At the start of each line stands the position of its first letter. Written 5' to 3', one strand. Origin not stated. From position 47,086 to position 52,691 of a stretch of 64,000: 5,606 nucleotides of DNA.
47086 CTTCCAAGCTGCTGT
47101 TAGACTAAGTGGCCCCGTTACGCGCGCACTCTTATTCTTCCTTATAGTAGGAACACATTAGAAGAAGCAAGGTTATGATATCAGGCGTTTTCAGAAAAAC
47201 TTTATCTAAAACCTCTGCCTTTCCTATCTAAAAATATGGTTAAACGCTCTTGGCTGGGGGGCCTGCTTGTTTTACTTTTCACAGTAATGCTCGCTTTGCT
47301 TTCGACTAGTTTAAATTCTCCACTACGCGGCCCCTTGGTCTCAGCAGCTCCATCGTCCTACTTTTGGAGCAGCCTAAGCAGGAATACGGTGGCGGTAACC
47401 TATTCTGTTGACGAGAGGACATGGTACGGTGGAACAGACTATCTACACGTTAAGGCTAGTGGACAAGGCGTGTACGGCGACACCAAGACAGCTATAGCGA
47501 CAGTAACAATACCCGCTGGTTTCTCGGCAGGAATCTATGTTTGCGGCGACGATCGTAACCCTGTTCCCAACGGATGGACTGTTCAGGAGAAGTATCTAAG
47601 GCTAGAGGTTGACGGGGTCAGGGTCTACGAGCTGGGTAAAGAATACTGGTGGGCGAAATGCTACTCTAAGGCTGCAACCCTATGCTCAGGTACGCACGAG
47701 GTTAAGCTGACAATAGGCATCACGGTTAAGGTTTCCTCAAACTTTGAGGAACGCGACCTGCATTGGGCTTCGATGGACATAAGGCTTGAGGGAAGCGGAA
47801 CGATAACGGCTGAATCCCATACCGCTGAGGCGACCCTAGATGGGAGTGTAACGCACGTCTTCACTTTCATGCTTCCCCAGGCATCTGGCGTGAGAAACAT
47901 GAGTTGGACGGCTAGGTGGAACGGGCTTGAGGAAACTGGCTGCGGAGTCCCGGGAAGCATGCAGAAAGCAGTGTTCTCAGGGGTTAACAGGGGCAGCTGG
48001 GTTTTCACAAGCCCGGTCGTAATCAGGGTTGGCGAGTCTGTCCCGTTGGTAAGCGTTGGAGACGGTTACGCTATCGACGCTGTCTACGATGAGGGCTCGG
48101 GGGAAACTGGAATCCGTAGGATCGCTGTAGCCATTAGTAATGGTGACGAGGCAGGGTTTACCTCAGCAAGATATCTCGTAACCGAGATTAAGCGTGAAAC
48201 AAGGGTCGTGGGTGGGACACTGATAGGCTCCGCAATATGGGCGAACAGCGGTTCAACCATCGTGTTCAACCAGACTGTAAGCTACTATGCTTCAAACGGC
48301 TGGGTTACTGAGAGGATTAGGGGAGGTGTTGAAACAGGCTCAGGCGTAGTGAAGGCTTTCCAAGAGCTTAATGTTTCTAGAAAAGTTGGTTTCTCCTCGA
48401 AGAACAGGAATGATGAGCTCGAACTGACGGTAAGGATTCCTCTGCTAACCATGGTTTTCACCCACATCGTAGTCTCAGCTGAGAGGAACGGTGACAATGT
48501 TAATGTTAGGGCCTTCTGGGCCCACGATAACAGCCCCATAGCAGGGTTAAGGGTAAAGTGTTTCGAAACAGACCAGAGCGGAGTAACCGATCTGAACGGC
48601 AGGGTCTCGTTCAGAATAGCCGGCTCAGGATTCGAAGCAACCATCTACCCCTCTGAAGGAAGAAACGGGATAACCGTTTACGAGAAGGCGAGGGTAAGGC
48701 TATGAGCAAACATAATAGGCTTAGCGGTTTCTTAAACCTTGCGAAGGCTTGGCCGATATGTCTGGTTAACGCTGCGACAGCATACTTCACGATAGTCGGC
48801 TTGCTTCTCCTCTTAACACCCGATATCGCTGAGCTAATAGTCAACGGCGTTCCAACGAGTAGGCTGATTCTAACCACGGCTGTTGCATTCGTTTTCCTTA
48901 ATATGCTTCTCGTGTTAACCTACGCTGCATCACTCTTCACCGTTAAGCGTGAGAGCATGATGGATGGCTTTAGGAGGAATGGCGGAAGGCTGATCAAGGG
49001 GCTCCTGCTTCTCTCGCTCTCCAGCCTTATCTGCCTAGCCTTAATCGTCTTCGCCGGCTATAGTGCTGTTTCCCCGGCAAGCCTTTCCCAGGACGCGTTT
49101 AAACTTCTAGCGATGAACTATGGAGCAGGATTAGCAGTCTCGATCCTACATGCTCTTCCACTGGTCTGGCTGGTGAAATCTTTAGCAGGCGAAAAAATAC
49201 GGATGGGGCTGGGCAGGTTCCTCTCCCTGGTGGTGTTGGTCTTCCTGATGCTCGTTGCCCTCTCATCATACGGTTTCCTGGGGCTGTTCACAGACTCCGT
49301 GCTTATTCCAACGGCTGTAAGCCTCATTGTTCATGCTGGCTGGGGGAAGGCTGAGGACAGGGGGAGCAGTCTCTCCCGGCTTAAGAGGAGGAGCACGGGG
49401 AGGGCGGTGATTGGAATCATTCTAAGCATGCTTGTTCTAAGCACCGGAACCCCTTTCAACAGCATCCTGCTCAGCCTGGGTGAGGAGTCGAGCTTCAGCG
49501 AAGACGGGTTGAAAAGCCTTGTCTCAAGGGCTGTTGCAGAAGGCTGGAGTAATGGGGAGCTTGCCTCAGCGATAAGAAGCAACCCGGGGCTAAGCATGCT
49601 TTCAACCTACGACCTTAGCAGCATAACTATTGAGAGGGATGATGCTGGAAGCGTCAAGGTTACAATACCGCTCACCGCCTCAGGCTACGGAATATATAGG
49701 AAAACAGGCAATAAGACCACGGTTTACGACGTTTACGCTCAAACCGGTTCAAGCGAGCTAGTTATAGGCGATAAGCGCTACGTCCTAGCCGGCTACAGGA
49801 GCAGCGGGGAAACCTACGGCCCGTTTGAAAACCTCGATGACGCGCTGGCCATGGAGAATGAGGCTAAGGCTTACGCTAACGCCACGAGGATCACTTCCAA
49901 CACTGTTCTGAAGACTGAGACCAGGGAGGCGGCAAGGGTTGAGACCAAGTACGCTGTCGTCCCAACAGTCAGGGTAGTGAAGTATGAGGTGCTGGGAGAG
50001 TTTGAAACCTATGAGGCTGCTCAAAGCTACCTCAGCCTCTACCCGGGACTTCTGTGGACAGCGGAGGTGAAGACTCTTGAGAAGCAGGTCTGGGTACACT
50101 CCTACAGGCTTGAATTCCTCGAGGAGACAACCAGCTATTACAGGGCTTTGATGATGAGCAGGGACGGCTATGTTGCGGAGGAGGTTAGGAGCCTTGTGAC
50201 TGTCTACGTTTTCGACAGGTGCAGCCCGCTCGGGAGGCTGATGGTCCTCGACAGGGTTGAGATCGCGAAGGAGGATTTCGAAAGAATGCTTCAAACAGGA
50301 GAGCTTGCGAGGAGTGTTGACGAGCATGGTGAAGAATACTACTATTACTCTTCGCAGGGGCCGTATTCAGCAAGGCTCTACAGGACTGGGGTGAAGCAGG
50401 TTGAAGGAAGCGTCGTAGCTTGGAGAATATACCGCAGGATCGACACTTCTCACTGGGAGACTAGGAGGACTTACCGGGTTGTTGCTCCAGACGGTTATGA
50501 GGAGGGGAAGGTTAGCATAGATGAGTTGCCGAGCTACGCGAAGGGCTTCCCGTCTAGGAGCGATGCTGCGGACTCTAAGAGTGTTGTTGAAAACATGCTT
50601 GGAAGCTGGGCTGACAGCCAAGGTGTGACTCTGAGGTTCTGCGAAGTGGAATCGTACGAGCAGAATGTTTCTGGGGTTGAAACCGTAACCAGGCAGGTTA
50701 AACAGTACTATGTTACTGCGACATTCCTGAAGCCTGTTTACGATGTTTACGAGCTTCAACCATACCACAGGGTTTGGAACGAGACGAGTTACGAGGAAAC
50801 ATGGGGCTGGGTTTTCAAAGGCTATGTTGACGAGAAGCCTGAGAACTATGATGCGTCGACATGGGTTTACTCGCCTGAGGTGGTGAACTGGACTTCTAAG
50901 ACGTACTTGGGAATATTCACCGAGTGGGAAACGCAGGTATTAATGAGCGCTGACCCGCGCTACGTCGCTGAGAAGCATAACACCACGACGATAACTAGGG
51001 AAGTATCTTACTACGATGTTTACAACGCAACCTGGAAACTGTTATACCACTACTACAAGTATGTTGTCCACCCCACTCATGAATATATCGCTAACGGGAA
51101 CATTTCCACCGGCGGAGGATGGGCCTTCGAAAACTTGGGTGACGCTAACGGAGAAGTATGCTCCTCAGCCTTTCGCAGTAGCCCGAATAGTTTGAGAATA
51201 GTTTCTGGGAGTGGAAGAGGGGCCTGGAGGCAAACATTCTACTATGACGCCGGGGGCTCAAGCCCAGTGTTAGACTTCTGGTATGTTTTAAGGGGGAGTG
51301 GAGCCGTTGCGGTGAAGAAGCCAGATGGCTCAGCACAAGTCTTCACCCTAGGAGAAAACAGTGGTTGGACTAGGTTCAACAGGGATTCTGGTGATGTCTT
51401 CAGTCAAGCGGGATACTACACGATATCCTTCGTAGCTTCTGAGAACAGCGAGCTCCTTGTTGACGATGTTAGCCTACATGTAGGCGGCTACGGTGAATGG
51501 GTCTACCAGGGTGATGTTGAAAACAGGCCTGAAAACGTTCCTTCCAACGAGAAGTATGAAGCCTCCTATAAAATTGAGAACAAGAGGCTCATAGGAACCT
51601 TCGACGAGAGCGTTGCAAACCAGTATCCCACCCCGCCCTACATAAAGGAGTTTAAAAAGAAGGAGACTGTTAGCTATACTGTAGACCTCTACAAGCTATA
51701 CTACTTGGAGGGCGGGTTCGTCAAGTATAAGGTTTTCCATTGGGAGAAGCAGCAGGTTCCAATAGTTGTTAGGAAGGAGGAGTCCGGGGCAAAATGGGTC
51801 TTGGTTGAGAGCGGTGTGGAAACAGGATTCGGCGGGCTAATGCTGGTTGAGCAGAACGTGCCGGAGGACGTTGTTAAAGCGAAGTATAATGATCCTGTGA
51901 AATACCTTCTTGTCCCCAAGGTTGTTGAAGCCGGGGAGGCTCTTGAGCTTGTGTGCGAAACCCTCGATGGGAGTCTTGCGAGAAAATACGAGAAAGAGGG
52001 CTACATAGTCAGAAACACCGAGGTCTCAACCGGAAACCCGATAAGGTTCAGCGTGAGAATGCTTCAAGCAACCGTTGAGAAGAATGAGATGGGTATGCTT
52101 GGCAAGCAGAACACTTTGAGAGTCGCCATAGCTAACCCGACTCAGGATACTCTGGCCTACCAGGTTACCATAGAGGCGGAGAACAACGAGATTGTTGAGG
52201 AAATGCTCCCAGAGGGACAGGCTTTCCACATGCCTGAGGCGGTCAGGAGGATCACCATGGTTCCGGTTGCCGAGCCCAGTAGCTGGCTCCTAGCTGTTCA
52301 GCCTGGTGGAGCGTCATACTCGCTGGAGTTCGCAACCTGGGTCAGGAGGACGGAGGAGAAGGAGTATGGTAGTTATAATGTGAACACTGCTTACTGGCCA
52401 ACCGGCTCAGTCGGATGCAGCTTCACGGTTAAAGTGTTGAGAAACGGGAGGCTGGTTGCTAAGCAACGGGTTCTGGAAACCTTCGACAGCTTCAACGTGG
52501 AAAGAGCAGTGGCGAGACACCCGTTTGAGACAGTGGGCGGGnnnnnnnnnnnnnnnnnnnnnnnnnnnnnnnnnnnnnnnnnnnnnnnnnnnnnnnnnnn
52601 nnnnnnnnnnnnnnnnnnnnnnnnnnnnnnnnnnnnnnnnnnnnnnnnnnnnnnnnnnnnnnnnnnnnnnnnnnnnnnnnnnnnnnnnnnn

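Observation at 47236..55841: Operon for a secreted 489-aa protein and a 2379-aa dual-TM-cluster giant protein of unknown family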

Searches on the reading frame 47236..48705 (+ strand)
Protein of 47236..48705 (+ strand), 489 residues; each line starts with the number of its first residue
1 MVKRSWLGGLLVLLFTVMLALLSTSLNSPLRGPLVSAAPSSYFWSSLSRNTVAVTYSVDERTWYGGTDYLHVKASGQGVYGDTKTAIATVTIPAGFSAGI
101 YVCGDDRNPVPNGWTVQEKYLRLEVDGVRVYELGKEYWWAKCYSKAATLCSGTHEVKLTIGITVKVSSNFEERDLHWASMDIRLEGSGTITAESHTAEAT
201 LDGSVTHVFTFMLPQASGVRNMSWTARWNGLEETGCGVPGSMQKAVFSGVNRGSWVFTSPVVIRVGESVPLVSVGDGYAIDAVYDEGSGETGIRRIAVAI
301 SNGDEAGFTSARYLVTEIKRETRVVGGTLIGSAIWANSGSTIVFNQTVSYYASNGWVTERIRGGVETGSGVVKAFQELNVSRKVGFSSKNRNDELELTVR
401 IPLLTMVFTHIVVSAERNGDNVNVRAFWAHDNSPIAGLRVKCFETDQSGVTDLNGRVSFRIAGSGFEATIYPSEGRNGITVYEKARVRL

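Call 6: search_protein_families(library=pfam, proteins=[window:47236-48705:+], max_evalue=0.1)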
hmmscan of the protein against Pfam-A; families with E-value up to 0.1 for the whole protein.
window:47236-48705:+ (489 aa): 1 family
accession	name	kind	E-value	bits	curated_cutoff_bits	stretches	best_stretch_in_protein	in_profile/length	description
PF10988.14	DUF2807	-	0.076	13.2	24.2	0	162-194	129-161/181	Putative auto-transporter adhesin, head GIN domain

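Call 8: search_protein_families(library=ncbifam, proteins=[window:47236-48705:+], max_evalue=0.1)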
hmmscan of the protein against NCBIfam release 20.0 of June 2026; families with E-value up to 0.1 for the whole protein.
window:47236-48705:+ (489 aa): 0 families

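Call 9: search_protein_families(library=padloc, proteins=[window:47236-48705:+], max_evalue=0.1)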
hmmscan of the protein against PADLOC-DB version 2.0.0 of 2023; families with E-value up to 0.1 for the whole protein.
window:47236-48705:+ (489 aa): 0 families

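Call 10: search_protein_families(library=phrogs, proteins=[window:47236-48705:+], max_evalue=0.1)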
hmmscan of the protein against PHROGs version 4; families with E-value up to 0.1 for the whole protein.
window:47236-48705:+ (489 aa): 1 family
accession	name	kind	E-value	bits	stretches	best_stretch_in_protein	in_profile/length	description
phrog_10404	-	unknown function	0.044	14.6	0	90-102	7-19/43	-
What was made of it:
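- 47236..48705 (+): Gene A: a 489-aa secreted or N-terminally anchored, beta-rich protein. It is the obligate upstream partner of B. No library hit (calls 6, 8-10).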

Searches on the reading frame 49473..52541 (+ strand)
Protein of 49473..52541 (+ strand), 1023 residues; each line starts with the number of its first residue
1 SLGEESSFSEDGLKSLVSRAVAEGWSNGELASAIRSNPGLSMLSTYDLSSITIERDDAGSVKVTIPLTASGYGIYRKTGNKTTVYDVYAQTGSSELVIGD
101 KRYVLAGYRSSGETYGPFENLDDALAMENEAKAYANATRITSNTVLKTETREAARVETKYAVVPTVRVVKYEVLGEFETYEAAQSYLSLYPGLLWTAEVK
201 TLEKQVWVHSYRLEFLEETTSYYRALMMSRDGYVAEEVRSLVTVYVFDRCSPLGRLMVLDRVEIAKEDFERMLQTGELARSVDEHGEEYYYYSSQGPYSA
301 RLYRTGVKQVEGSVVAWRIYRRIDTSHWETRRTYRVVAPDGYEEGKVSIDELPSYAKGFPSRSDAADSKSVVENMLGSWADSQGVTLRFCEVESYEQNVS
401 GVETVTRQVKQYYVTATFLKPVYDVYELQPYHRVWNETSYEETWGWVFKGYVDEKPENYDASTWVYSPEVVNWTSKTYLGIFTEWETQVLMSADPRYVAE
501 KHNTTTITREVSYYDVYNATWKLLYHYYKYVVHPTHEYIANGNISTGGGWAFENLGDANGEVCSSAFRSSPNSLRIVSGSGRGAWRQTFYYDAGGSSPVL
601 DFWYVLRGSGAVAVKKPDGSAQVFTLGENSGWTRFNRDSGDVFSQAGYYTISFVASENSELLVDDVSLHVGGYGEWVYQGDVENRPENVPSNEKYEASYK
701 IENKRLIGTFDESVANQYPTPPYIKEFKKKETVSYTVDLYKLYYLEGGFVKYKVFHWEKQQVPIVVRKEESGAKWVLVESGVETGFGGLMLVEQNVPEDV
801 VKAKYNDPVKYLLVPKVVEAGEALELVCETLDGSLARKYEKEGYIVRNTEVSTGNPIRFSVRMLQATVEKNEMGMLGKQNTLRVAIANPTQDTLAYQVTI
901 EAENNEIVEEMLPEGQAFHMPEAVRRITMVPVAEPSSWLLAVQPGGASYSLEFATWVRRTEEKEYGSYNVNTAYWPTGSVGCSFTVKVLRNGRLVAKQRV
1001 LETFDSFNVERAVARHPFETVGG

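Call 49: predict_structure(alignment_id=A3)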
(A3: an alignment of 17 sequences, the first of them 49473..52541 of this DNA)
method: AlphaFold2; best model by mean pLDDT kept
length: 1023 residues; sequences in the alignment: 17
mean_pLDDT: 49.0   pTM: 0.27
mean pLDDT of the five models: 49.0, 47.1, 45.6, 45.4, 42.4
residues with pLDDT >= 90: 1; 70-90: 271; 50-70: 204; < 50: 547
segments of 3 or more residues with pLDDT < 50: 1-6, 67-125, 130-159, 191-195, 202-210, 326-331, 395-574, 576-589, 592-596, 666-863, 889-893, 914-922, 991-994, 1009-1023
pLDDT, mean of each block of 10 residues (from residue 1): 45 80 83 78 65 67 57 26 22 26 28 41 49 38 26 35 73 67 68 55 46 70 76 74 84 75 86 86 82 78 84 75 51 64 63 69 80 81 75 50 26 38 23 23 24 30 21 21 30 30 24 22 22 22 20 21 22 41 43 51 66 57 65 64 57 55 50 24 33 32 30 28 27 25 22 23 26 28 24 28 32 23 25 37 31 28 66 74 68 61 73 43 65 73 66 81 65 75 72 58 68 28 26
secondary structure, 60 per line:
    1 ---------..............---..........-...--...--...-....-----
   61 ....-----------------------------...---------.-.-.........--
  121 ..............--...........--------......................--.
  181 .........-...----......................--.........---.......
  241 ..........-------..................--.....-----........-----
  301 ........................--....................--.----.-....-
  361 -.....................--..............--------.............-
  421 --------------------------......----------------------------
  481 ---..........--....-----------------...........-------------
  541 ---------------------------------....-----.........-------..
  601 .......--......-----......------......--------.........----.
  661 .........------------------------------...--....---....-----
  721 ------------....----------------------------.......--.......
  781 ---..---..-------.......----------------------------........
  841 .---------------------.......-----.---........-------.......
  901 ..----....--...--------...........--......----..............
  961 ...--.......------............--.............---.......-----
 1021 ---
elements in order (helices of 4 or more, strands of 3 or more residues): H10-23 H27-36 E52-55 E61-64 E94-96 E110-118 H121-134 E137-147 E156-177 H180-189 E198-219 H222-230 E234-250 E258-265 H266-275 E278-282 E288-292 E301-324 E327-346 E356-359 H362-382 E385-398 E407-419 E447-452 H484-493 H496-499 H517-527 E574-577 E583-591 E599-607 E610-615 E621-626 E633-638 E647-655 E660-669 E700-702 E705-708 H712-715 E733-736 E765-771 E774-780 H798-804 H833-841 E863-869 E879-886 E894-902 E907-910 E924-934 E937-942 E947-963 E966-972 E979-990 E993-1005 H1009-1015
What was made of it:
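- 49473..52532 (+): Predicted extracellular region (residues 258-1277). It is the most conserved part of the protein, 75-90% identical over residues 700-1100. The AF2 model is poor, pLDDT 49 (call 49).
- Tried and rejected: The AF2 model of residues 258-1280 is poor, pLDDT 49 (call 49).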

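Call 94: fold_search(model_id=the predicted structure, library=pdb)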
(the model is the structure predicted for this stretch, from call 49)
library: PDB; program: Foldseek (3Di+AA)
matches with E <= 10: 1388; with E <= 0.001: 7
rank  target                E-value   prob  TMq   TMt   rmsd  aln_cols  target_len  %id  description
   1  9e7m_Ja               4.2e-05  0.28  0.06  0.07  47.1      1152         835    7  In situ cryoEM structure of bacteriophage Ur-lambda tail tip complex (released 2025-11-05)
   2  3fn9_C                3.9e-04  0.98  0.07  0.10  24.3       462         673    8  Crystal structure of putative beta-galactosidase from bacteroides fragilis (released 2009-01-13)
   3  4cu7                  7.0e-04  0.97  0.07  0.08  19.1       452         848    9  Unravelling the multiple functions of the architecturally intricate Streptococcus pneumoniae beta-galactosidase, BgaA (released 2014-08-20)
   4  4cu6                  7.7e-04  0.99  0.08  0.09  25.5       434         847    8  Unravelling the multiple functions of the architecturally intricate Streptococcus pneumoniae beta-galactosidase, BgaA (released 2014-08-20)
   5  4cuc_A                7.7e-04  0.96  0.07  0.09  24.0       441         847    8  Unravelling the multiple functions of the architecturally intricate Streptococcus pneumoniae beta-galactosidase, BgaA. (released 2014-08-20)
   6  8ziy_A                8.5e-04  1.00  0.08  0.13  18.6       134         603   17  trypsinogen-EP-E574A (released 2025-05-21)
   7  8dhl_A                8.5e-04  0.99  0.09  0.10  19.4       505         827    6  Tannerella forsythia beta-glucuronidase (L2) (released 2023-05-17)
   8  8ofd                  1.3e-03  0.33  0.06  0.12  33.1       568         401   10  Crystal structure of beta-conglutin from Lupinus albus refined to 2.81 A (released 2023-06-14)
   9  5x7o_A                1.5e-03  0.54  0.09  0.08  35.3       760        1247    7  Crystal structure of Paenibacillus sp. 598K alpha-1,6-glucosyltransferase (released 2017-07-26)
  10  2xon_L                2.1e-03  1.00  0.08  0.45   5.0       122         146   11  Structure of TmCBM61 in complex with beta-1,4-galactotriose at 1.4 A resolution (released 2010-09-08)
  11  9ues_B                2.5e-03  1.00  0.07  0.16   5.6       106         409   17  Crystal structure of an inactive TKSP mutant in complex with the TKS propeptide (released 2026-02-18)
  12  3afg_B                2.7e-03  1.00  0.07  0.13   5.9       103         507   18  Crystal structure of ProN-Tk-SP from Thermococcus kodakaraensis (released 2010-08-04)
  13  3afg_A                2.9e-03  1.00  0.07  0.14   5.5       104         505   18  Crystal structure of ProN-Tk-SP from Thermococcus kodakaraensis (released 2010-08-04)
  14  3cmg                  2.9e-03  0.97  0.07  0.11  20.4       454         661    6  Crystal structure of putative beta-galactosidase from Bacteroides fragilis (released 2008-04-29)
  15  2xom_A                3.0e-03  1.00  0.08  0.43   4.0       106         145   10  Atomic resolution structure of TmCBM61 in complex with beta-1,4- galactotriose (released 2010-09-08)
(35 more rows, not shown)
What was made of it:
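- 51129..51491 (+): Probable carbohydrate-binding-module-like beta-jelly-roll (residues ~810-930). The placement is inferred. Foldseek gave local matches of 105-135 residues to CBM61, CBM16, CBM29 and tailspike C-terminal domains (probability 1.0, E about 2e-3) (call 94).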
